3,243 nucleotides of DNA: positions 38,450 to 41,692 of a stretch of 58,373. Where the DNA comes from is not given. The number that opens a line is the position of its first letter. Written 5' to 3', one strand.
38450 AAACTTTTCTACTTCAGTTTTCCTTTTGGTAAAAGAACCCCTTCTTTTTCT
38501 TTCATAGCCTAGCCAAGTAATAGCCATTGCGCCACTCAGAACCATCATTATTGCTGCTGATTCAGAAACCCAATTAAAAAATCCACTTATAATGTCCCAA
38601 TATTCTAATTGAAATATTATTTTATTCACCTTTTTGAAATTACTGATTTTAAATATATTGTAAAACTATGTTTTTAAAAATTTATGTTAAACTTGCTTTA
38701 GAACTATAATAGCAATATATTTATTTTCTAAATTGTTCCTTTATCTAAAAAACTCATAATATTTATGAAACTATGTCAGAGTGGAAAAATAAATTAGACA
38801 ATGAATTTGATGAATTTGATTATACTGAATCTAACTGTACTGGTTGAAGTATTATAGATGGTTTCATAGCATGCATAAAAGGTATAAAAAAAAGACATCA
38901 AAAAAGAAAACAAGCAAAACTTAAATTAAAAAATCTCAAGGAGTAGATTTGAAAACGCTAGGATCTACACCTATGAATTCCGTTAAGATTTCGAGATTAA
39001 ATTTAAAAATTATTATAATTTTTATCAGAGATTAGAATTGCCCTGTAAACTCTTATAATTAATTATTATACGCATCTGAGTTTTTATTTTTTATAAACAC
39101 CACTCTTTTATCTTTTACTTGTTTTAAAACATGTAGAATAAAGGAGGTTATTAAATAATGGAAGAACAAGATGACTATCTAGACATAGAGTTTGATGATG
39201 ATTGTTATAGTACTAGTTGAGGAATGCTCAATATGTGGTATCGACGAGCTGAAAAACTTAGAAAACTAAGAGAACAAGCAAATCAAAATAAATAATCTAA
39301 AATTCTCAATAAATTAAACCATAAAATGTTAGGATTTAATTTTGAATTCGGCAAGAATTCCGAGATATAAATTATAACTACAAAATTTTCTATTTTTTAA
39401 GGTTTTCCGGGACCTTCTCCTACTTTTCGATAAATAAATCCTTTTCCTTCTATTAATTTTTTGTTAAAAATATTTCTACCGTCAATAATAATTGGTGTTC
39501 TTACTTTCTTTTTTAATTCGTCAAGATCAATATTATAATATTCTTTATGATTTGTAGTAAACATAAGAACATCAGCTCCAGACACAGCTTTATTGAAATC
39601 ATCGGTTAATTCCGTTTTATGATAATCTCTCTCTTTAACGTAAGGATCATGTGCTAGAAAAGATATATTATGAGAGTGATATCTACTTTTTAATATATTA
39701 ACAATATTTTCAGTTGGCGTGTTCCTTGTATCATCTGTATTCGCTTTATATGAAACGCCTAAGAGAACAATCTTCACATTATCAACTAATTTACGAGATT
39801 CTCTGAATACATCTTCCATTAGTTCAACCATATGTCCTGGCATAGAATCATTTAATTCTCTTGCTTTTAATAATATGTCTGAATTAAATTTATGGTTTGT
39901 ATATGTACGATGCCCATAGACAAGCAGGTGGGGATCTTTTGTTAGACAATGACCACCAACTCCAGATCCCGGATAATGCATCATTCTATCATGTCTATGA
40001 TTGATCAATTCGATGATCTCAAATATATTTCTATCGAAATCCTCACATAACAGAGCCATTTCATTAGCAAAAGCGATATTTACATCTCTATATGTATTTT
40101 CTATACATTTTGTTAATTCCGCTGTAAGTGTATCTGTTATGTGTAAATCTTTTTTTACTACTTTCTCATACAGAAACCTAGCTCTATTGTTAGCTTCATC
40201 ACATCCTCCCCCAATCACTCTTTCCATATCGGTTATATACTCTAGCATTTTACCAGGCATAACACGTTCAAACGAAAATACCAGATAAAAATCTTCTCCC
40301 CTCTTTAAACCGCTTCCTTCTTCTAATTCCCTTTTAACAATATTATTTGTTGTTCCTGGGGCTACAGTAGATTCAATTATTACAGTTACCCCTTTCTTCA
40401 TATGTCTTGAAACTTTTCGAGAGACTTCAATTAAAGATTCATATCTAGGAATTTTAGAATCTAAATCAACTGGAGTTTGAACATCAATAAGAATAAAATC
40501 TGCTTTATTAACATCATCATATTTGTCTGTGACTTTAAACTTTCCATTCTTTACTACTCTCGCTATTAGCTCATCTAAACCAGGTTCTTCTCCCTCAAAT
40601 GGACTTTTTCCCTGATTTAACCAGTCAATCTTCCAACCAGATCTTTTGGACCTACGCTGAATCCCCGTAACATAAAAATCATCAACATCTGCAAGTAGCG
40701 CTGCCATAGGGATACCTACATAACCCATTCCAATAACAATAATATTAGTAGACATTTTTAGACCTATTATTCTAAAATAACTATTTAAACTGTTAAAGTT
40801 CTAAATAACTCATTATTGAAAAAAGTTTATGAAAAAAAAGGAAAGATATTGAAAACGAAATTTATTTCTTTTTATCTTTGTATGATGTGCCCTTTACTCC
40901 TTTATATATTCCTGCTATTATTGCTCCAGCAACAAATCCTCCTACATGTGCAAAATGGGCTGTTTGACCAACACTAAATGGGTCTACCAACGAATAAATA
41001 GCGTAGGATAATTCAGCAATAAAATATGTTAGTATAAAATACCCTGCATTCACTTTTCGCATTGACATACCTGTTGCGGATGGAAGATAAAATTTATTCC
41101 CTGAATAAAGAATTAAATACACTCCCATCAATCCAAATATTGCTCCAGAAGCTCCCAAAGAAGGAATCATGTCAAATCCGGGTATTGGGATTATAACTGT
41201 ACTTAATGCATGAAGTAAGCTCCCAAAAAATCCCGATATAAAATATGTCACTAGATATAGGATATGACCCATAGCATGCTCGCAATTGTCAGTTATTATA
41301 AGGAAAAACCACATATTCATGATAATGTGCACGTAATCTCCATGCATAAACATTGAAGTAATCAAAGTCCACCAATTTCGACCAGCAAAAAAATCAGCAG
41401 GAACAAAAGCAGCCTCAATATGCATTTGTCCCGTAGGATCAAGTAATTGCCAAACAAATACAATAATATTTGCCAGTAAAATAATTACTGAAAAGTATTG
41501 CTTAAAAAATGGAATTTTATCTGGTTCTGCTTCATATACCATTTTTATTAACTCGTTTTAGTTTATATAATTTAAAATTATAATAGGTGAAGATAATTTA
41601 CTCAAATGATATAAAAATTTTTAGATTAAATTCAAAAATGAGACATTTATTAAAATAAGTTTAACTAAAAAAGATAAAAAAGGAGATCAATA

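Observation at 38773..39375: Two paralogous micro-ORFs with an in-frame TGA next to Cys and a shared 3' hairpin element: candidate new small selenoproteins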

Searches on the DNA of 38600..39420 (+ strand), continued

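Call 108: search_with_rna_model(model_id=R1, sources=[L081, L082, L083, L084], max_evalue=10, filters=off)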
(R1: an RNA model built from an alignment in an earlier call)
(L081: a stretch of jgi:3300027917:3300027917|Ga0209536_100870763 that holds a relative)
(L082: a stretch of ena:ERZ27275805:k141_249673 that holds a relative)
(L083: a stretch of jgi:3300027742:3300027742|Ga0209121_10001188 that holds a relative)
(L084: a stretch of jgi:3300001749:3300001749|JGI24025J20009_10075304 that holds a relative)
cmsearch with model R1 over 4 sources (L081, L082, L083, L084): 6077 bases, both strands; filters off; matches with E-value up to 10: 19.
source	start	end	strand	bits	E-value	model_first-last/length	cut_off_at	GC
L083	1287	1352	+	56.4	1.3e-11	1-69/69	no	0.32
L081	55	123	+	45.9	3.7e-09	1-69/69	no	0.38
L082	102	170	+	45.9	3.7e-09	1-69/69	no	0.38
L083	1642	1711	+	33.8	2.4e-06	1-69/69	no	0.3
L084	226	295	+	33.8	2.4e-06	1-69/69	no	0.3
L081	33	105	-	15.7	0.042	1-69/69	no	0.27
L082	80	152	-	15.7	0.042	1-69/69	no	0.27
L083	1057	1103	+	12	0.3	1-69/69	no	0.17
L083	1286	1343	-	12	0.3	1-69/69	no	0.33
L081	1051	1097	-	8.3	2.1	1-69/69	no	0.34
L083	1056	1102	-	6.8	4.8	1-69/69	no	0.17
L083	2760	2793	-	6.6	5.4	1-69/69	no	0.38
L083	801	841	-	6.6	5.4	1-69/69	no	0.24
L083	294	307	-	6.1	7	1-69/69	no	0.14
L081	542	604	+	6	7.4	1-69/69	no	0.32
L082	589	651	+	6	7.4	1-69/69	no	0.32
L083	143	173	-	5.7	8.7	1-69/69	no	0.16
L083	1984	1998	-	5.6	9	1-69/69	no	0.4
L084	568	582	-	5.6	9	1-69/69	no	0.4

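Call 109: search_with_rna_model(model_id=R2, sources=[L081, L082, L083, L084], max_evalue=10, filters=off)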
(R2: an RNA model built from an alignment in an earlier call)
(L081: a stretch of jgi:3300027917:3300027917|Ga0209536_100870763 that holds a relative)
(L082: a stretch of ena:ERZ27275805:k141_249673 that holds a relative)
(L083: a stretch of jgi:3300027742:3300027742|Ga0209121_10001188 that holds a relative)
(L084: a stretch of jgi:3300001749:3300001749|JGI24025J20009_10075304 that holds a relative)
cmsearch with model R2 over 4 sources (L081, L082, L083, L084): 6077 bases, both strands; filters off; matches with E-value up to 10: 30.
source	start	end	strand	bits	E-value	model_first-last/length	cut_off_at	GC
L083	1287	1352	+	49.4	3.2e-10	1-70/70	no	0.32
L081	55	123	+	48.7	4.6e-10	1-70/70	no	0.38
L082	102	170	+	48.7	4.6e-10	1-70/70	no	0.38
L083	1642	1711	+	37.1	2.6e-07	1-70/70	no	0.3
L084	226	295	+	37.1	2.6e-07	1-70/70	no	0.3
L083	1268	1335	-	14.2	0.067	1-70/70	no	0.28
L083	432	512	-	12.6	0.16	1-70/70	no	0.25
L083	803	861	-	11.5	0.3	1-70/70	no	0.27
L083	6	76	-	11.1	0.38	1-70/70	no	0.27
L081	63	96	-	10.4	0.54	9-42/70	no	0.26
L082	110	143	-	10.4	0.54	9-42/70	no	0.26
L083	1398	1462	-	9.9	0.71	1-70/70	no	0.22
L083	2359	2418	+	9.1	1.1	1-70/70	no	0.25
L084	943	1002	+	9.1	1.1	1-70/70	no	0.25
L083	1641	1710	-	7.6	2.4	1-70/70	no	0.3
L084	225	294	-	7.6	2.4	1-70/70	no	0.3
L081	409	460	+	7.4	2.8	1-70/70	no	0.27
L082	456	507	+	7.4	2.8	1-70/70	no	0.27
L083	2950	3018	-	7.1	3.3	1-70/70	no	0.33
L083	1984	1998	-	6.6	4.4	1-70/70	no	0.4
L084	568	582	-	6.6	4.4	1-70/70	no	0.4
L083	1057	1103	+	6.4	4.8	1-70/70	no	0.17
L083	1587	1608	+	6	6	15-36/70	no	0.36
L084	171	192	+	6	6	15-36/70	no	0.36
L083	268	309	-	5.9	6.2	1-70/70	no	0.29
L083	978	1030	-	5.4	8.1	1-70/70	no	0.17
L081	653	702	-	5.3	8.8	1-70/70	no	0.34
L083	1056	1102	-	5.3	8.9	1-70/70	no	0.17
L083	2158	2221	-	5.1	9.6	1-70/70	no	0.33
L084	742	805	-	5.1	9.6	1-70/70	no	0.33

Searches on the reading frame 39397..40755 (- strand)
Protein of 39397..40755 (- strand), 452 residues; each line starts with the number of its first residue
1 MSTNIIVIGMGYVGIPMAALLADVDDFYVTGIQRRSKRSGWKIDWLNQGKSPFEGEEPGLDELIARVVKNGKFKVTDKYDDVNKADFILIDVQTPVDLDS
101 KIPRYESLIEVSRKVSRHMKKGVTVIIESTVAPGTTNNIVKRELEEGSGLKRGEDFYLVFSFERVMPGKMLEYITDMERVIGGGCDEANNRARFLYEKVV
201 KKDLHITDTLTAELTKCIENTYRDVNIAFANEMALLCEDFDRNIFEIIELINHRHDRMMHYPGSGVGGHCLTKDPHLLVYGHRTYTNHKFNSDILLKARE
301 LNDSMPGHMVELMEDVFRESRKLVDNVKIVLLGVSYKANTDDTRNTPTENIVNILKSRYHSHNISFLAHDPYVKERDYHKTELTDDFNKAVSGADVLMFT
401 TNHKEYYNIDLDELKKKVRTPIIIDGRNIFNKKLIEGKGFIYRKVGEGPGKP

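Call 9: find_encoding_contigs(protein=window:39397-40755:-, flank=10000, max_places=10)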
Protein window:39397-40755:- (452 aa): no gene with exactly this product is on record in the collection.

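Call 72: search_protein_families(library=pfam, proteins=[window:39397-40755:-], max_evalue=1)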
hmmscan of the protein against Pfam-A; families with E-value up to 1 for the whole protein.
window:39397-40755:- (452 aa): 7 families
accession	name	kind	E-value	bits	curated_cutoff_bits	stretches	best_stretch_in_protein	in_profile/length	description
PF03721.20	UDPG_MGDP_dh_N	-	1.3e-35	123.2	27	1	4-190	2-181/187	UDP-glucose/GDP-mannose dehydrogenase family, NAD binding domain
PF00984.24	UDPG_MGDP_dh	-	6.2e-24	84.4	25.4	1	211-303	2-93/94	UDP-glucose/GDP-mannose dehydrogenase family, central domain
PF03720.21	UDPG_MGDP_dh_C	-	6.3e-24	84.8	30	1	331-431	2-102/103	UDP-glucose/GDP-mannose dehydrogenase family, UDP binding domain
PF03446.21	NAD_binding_2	-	0.014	15.8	21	1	5-143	2-107/161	NAD binding domain of 6-phosphogluconate dehydrogenase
PF00185.30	OTCace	-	0.027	15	29.4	0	378-403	56-81/157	Aspartate/ornithine carbamoyltransferase, Asp/Orn binding domain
PF23984.1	DUF7307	-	0.096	13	27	1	121-165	83-125/129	Pam3 gp33-like protein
PF00070.33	Pyr_redox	-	0.1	13.6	22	0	4-25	1-22/82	Pyridine nucleotide-disulphide oxidoreductase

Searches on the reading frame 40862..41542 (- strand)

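Call 72: search_protein_families(library=pfam, proteins=[window:40862-41542:-], max_evalue=1)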
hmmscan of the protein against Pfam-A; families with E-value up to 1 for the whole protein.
window:40862-41542:- (226 aa): 3 families
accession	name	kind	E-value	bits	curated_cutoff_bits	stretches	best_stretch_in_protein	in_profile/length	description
PF01694.28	Rhomboid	-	3.9e-27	95.6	22.6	1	55-212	2-139/143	Rhomboid domain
PF19600.4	DUF6105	-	0.018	15.7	27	1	139-186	1-48/110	Family of unknown function (DUF6105)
PF09900.14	DUF2127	-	0.2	12.3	24.3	1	137-196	68-125/140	Predicted membrane protein (DUF2127)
